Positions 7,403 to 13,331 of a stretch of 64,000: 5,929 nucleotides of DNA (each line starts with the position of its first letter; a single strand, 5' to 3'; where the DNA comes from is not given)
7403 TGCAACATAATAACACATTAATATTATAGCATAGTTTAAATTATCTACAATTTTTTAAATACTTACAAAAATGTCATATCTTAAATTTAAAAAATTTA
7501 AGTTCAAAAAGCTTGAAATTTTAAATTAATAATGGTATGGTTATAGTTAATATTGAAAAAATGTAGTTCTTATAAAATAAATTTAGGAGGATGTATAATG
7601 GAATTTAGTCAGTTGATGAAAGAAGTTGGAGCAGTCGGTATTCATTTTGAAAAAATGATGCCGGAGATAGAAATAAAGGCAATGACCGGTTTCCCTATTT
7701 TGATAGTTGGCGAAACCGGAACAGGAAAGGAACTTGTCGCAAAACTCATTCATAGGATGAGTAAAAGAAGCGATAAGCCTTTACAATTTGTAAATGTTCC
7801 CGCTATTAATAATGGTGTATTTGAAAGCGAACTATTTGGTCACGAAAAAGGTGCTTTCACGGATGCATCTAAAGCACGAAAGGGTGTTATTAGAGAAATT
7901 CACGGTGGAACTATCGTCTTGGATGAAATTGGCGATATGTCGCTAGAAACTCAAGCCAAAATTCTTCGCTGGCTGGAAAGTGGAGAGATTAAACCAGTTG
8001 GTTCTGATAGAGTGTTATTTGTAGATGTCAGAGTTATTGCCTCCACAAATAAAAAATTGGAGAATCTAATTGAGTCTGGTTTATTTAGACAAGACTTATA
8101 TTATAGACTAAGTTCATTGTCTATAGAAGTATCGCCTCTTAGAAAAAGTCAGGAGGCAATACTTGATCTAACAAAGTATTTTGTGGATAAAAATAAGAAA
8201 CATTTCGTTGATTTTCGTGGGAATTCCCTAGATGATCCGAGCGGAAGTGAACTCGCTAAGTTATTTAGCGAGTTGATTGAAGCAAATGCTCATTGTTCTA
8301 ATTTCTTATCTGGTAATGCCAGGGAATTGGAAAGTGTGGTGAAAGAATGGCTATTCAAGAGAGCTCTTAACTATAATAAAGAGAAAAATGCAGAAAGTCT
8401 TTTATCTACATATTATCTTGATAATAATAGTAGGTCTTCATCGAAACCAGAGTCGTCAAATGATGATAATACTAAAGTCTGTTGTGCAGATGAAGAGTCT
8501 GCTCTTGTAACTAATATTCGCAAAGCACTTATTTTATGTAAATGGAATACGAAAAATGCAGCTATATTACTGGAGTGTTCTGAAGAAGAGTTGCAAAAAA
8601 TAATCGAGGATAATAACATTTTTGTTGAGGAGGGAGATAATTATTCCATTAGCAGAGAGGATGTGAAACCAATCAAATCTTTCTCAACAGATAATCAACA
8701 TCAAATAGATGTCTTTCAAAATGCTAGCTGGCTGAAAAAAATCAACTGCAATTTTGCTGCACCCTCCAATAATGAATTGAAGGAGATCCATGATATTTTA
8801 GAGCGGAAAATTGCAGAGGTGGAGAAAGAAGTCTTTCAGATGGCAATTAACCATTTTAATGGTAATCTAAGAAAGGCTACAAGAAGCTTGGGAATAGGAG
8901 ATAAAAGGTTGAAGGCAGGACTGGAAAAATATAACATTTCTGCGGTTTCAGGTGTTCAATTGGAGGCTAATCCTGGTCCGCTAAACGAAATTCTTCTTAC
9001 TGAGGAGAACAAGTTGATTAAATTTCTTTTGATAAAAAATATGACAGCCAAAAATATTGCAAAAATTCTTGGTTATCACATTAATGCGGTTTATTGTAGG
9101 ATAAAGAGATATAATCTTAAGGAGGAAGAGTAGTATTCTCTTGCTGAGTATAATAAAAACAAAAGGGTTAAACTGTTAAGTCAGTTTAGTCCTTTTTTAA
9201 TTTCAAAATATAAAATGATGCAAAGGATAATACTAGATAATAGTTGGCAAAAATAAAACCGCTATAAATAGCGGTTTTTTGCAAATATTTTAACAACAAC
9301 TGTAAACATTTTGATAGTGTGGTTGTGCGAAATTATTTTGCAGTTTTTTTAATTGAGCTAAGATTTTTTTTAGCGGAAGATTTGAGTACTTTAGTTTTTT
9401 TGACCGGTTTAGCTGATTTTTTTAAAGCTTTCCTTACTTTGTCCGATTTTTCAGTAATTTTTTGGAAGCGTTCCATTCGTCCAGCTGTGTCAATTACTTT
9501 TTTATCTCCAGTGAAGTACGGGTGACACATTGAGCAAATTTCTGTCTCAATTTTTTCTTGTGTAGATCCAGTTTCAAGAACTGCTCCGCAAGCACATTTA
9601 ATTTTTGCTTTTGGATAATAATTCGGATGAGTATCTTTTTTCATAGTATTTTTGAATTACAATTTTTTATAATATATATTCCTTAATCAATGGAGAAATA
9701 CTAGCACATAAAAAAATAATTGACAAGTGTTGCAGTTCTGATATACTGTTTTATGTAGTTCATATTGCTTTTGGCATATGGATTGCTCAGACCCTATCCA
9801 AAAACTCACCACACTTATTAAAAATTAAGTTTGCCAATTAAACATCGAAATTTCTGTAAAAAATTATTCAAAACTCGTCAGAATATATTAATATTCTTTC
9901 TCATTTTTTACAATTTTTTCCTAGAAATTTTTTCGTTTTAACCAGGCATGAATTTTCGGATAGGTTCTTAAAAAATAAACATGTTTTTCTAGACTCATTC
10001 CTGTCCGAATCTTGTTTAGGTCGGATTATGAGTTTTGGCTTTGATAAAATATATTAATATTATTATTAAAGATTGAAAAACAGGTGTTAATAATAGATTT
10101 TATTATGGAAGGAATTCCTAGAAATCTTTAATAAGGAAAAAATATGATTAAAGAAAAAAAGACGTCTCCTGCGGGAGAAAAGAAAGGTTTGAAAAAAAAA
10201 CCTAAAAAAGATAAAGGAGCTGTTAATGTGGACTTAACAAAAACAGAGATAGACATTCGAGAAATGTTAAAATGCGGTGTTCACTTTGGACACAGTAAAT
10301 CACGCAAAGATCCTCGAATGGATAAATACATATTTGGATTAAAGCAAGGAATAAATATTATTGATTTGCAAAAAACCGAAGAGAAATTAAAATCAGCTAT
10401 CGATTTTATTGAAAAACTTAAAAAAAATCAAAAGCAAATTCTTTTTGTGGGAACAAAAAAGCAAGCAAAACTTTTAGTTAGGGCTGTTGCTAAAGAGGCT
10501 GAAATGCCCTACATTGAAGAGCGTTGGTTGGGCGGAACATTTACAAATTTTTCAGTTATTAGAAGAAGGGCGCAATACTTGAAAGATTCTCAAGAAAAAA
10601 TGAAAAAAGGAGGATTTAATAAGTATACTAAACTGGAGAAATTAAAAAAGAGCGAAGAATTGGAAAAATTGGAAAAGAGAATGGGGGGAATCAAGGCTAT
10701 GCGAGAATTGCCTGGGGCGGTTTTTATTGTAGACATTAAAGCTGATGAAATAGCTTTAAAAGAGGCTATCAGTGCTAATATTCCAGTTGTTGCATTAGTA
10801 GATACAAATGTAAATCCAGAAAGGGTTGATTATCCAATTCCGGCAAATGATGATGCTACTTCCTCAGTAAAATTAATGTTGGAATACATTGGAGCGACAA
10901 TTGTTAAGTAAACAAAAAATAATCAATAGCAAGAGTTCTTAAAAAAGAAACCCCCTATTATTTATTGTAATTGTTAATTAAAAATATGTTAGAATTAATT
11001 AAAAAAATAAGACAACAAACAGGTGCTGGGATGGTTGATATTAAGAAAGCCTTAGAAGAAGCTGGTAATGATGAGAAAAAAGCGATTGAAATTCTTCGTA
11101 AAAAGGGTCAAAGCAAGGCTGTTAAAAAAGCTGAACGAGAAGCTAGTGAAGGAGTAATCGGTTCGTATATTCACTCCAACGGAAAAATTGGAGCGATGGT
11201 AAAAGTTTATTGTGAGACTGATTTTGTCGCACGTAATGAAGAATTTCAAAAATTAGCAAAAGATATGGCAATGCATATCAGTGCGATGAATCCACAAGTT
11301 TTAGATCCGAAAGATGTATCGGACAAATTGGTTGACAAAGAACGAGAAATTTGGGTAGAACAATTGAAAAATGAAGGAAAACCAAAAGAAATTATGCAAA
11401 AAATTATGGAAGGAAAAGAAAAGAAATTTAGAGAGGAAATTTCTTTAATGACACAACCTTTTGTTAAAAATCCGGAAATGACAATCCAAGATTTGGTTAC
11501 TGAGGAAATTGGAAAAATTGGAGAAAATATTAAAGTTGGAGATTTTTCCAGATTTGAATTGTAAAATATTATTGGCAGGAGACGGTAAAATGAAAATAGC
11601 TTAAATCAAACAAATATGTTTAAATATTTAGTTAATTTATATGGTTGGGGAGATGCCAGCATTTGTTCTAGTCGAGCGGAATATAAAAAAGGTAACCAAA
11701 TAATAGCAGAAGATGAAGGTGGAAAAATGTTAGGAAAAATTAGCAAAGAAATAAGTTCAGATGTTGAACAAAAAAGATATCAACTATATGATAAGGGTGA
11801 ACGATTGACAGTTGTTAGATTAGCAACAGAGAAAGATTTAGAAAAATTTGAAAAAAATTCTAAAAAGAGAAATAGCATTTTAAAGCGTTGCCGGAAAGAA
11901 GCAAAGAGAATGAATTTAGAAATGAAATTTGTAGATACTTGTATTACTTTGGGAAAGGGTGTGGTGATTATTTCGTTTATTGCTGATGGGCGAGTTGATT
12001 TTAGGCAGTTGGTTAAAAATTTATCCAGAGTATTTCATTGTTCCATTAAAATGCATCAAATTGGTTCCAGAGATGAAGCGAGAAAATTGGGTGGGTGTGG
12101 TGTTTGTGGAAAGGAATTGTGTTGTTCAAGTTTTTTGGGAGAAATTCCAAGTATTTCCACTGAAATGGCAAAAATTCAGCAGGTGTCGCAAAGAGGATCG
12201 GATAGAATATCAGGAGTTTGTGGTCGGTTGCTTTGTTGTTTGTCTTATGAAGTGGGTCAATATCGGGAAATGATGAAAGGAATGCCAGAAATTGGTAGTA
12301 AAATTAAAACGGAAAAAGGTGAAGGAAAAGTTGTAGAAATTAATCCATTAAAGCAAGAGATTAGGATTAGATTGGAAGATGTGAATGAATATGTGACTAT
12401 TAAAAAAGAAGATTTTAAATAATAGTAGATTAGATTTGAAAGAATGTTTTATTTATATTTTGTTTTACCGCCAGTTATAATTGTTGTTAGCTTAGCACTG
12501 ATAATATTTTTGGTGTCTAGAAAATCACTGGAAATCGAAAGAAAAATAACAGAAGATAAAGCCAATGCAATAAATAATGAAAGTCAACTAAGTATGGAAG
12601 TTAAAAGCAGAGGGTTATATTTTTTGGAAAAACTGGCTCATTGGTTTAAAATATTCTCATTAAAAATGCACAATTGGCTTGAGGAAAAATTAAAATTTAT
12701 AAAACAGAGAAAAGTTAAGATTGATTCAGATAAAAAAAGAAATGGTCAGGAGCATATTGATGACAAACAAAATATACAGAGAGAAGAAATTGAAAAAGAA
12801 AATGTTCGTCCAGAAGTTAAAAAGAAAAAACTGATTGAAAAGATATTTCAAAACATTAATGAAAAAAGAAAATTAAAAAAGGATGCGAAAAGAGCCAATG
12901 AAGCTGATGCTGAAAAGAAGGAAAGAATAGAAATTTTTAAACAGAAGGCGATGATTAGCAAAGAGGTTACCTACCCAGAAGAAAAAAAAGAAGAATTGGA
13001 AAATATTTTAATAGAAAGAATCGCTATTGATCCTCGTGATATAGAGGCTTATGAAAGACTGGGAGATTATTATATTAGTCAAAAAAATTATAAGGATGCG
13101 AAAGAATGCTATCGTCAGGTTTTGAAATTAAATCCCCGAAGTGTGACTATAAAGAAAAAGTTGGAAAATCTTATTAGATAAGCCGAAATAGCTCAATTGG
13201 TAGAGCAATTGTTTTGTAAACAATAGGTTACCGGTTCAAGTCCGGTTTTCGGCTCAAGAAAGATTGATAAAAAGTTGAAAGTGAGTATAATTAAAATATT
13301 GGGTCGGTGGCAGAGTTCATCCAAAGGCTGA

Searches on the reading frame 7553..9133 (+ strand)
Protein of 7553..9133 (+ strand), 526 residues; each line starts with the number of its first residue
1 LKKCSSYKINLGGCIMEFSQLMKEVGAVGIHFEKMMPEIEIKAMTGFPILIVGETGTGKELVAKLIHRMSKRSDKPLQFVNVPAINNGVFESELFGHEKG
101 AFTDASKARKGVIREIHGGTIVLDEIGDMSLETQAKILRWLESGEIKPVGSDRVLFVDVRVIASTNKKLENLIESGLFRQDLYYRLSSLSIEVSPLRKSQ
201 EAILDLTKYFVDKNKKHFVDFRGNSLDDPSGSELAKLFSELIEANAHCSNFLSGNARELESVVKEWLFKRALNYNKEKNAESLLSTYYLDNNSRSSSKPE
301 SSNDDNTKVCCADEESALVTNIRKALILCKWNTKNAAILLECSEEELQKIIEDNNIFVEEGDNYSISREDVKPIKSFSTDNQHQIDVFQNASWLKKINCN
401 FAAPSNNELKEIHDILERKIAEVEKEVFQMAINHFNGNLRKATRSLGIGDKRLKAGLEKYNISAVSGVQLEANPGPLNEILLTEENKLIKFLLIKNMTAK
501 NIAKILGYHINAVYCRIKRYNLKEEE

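Call 8: search_protein_families(library=pfam, proteins=[window:7553-9133:+], max_evalue=0.001)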
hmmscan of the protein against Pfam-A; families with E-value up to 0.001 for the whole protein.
window:7553-9133:+ (526 aa): 6 families
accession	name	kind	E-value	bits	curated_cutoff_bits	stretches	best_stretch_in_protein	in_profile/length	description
PF00158.32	Sigma54_activat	-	3.3e-58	196.5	20.2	1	32-191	8-167/168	Sigma-54 interaction domain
PF14532.12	Sigma54_activ_2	-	3e-20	73.3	25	1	34-196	9-138/138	Sigma-54 interaction domain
PF02954.25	HTH_8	-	1.8e-06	28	22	0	420-449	2-31/42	Bacterial regulatory protein, Fis family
PF07728.20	AAA_5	-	3.1e-06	27.7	22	1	49-167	2-123/139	AAA domain (dynein-related subfamily)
PF07724.20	AAA_2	-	6.4e-05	23.5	27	1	49-174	6-132/166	AAA domain (Cdc48 subfamily)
PF00004.35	AAA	-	0.00072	20.5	21.2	0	49-174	1-116/131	ATPase family associated with various cellular activities (AAA)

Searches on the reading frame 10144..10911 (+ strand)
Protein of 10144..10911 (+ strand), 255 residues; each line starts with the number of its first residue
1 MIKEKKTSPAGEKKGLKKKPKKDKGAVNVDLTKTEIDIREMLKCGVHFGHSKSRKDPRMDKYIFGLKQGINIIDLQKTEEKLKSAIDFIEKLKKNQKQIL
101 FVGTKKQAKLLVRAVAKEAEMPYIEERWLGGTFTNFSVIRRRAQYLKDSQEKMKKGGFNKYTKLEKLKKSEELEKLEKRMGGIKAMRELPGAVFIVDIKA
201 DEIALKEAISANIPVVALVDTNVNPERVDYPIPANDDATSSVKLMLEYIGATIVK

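Call 13: search_protein_families(library=pfam, proteins=[window:10144-10911:+], max_evalue=0.0001)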
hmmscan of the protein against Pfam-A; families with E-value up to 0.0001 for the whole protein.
window:10144-10911:+ (255 aa): 1 family
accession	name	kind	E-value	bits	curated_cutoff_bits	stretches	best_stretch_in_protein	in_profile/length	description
PF00318.25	Ribosomal_S2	-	5.4e-80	268.1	26.1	1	41-253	1-213/216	Ribosomal protein S2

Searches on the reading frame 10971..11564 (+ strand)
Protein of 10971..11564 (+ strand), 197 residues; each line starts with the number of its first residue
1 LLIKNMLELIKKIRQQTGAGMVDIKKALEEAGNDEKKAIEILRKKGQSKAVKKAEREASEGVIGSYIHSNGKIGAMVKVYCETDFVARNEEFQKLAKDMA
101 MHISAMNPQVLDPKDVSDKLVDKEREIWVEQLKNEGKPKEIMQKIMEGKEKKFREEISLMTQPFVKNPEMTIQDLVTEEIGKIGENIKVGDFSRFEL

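Call 13: search_protein_families(library=pfam, proteins=[window:10971-11564:+], max_evalue=0.0001)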
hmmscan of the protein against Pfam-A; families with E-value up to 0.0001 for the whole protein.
window:10971-11564:+ (197 aa): 1 family
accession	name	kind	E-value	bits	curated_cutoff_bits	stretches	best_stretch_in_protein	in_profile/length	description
PF00889.24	EF_TS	-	1.4e-37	129.7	27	1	35-197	53-202/204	Elongation factor TS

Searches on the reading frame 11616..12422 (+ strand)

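Call 13: search_protein_families(library=pfam, proteins=[window:11616-12422:+], max_evalue=0.0001)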
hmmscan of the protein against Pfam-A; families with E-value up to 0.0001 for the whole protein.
window:11616-12422:+ (268 aa): 1 family
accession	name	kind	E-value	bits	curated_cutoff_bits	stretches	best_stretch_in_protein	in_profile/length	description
PF04468.17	PSP1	-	4.7e-25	88.2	27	1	65-149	2-86/86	PSP1 C-terminal conserved region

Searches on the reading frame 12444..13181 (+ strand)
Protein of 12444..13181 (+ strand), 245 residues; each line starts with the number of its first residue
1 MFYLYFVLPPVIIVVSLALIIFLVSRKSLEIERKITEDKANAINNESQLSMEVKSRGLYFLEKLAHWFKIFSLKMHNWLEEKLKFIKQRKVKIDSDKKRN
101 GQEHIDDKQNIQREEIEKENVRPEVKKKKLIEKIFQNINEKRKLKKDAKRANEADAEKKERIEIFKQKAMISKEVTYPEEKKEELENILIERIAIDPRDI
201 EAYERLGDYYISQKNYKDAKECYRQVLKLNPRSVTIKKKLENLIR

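Call 13: search_protein_families(library=pfam, proteins=[window:12444-13181:+], max_evalue=0.0001)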
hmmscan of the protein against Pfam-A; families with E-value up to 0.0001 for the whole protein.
window:12444-13181:+ (245 aa): 4 families
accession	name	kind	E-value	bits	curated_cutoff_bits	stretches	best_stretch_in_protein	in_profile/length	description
PF07719.23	TPR_2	-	1.3e-08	34.8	27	1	201-232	2-33/34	Tetratricopeptide repeat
PF00515.34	TPR_1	-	3.3e-08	33.4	27.8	1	201-232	2-33/34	Tetratricopeptide repeat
PF13181.12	TPR_8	-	3.8e-08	33.3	25.7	1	201-231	2-32/34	Tetratricopeptide repeat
PF13414.12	TPR_11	-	7.6e-06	26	26.8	0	207-236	1-30/42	TPR repeat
